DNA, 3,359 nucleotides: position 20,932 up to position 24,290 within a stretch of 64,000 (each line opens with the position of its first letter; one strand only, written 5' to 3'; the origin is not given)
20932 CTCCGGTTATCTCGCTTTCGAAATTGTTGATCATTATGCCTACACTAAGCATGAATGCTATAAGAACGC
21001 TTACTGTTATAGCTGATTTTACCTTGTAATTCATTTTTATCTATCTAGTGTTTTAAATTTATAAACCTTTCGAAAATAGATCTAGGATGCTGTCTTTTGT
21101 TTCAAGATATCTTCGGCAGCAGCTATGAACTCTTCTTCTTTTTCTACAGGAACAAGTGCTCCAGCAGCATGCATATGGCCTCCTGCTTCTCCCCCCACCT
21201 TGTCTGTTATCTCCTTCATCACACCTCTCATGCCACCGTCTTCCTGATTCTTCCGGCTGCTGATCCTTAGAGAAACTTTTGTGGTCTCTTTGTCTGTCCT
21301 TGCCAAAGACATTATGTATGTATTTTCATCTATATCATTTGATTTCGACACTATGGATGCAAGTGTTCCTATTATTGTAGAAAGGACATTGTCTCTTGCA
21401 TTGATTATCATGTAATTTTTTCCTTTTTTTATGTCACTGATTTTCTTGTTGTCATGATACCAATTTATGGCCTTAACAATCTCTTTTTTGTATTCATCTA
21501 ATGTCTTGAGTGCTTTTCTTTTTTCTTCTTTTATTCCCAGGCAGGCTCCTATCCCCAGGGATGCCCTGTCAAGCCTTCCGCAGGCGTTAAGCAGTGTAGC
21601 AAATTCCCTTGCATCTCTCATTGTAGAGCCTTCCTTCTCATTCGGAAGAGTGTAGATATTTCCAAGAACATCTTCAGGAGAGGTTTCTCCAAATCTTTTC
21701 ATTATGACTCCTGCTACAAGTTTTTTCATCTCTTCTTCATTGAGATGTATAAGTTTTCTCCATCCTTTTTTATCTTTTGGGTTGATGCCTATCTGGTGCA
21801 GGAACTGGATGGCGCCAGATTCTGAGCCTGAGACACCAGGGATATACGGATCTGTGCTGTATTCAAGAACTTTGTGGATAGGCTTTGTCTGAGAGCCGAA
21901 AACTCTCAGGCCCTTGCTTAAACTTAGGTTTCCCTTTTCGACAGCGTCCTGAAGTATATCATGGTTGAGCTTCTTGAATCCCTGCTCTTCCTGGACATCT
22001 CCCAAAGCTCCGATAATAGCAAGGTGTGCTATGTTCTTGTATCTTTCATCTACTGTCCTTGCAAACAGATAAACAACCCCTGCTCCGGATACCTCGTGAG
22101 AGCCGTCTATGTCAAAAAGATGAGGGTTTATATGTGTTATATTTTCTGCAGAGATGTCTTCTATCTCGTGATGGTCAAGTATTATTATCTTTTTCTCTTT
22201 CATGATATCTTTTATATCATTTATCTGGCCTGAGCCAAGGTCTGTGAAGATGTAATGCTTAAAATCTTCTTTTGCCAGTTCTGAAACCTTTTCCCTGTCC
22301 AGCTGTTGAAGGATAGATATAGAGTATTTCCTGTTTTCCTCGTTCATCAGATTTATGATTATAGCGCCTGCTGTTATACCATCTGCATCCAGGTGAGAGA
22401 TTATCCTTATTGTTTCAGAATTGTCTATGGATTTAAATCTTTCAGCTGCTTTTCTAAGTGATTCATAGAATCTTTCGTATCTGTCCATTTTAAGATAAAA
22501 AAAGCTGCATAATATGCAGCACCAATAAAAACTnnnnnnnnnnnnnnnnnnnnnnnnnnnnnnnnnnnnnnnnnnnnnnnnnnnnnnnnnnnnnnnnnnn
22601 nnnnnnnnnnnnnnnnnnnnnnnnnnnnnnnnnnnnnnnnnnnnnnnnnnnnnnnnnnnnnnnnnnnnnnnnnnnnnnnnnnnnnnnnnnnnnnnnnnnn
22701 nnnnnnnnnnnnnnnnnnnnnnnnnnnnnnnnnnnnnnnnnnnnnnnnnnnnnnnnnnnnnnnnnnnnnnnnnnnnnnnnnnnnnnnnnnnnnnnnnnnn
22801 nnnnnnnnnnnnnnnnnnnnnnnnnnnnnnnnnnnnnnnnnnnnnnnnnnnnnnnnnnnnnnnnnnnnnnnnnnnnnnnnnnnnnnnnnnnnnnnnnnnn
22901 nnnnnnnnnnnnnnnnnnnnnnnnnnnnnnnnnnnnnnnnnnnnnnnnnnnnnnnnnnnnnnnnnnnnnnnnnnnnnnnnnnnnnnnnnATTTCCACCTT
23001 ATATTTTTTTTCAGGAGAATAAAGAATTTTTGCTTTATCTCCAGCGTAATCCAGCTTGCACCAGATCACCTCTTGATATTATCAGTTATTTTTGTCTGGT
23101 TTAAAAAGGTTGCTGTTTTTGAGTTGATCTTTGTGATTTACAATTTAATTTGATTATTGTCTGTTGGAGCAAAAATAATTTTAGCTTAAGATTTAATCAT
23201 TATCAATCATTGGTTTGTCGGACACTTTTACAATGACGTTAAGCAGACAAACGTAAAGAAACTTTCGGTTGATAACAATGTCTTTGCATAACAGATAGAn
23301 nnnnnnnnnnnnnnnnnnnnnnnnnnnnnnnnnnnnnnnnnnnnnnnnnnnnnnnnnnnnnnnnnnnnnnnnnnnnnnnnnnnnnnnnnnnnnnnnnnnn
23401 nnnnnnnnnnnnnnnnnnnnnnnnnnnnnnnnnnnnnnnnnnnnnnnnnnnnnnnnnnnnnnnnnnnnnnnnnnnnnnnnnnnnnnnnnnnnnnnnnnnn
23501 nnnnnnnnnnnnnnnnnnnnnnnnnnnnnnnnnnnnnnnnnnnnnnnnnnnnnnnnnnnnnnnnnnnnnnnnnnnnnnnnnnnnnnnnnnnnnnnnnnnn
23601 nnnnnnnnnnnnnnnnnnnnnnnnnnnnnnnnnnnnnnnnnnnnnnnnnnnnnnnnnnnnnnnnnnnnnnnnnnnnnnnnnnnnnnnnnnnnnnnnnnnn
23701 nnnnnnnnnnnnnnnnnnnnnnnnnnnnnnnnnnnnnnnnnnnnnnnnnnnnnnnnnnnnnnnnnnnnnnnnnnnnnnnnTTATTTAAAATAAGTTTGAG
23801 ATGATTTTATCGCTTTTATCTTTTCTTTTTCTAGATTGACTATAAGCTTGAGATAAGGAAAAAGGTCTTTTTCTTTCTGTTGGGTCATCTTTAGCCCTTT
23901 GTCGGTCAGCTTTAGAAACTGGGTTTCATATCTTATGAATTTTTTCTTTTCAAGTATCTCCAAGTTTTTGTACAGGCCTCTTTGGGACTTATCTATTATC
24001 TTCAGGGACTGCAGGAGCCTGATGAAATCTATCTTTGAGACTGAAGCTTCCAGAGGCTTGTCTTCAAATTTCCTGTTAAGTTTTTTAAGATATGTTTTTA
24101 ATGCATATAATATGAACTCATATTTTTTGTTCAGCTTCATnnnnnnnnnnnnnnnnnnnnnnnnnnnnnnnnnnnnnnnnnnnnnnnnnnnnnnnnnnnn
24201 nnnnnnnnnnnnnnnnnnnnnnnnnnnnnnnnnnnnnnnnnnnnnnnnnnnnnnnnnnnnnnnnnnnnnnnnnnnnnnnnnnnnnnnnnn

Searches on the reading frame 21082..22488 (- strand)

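Call 45: search_protein_families(library=pfam, proteins=[window:21082-22488:-], max_evalue=0.001)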
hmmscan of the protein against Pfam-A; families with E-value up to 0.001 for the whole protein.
window:21082-22488:- (468 aa): 3 families
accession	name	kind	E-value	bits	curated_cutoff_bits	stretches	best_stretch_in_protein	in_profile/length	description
PF21763.2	DHH_CID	-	5.5e-23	81.6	27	1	196-271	1-76/84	DHH-CID domain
PF01368.27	DHH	-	3.3e-11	44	28.1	1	27-160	2-124/125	DHH family, N-terminal domain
PF02272.25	DHHA1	-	4.7e-11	43.5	25.9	1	368-463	13-101/102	DHHA1 domain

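Call 69: search_protein_families(library=ncbifam, proteins=[window:21082-22488:-], max_evalue=0.00001)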
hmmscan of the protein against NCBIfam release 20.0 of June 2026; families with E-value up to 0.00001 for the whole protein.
window:21082-22488:- (468 aa): 5 families
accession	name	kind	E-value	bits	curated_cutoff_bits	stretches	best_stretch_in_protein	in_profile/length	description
NF053576.1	RecJ_archaeal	equivalog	3.5e-136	454.6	360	1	19-464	6-451/452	RecJ family nuclease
NF053575.1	GAN_nuclease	exception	2.3e-94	316.6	850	1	5-464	4-466/467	GINS-associated RecJ family nuclease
NF040701.1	RecJ_Meth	equivalog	6.2e-88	295.5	550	1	24-460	5-447/449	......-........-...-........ exonuclease RecJ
TIGR00644.1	recJ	equivalog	2.5e-25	88.8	396.9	2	9-152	38-190/546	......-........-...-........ exonuclease RecJ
NF053566.1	SSO0295_fam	equivalog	4.5e-10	39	350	1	169-264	114-206/334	SSO0295 family DNA-binding domain-containing protein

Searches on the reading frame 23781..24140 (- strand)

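Call 46: search_protein_families(library=pfam, proteins=[window:23781-24140:-], max_evalue=0.001)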
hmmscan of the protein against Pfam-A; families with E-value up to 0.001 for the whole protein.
window:23781-24140:- (119 aa): 0 families

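Call 66: search_protein_families(library=padloc, proteins=[window:23781-24140:-], max_evalue=0.01)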
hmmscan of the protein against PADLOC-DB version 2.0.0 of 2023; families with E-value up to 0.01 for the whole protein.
window:23781-24140:- (119 aa): 1 family
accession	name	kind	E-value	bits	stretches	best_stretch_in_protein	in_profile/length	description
PDLC02975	WH_III-A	-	0.00092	17.6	1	52-89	31-68/103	-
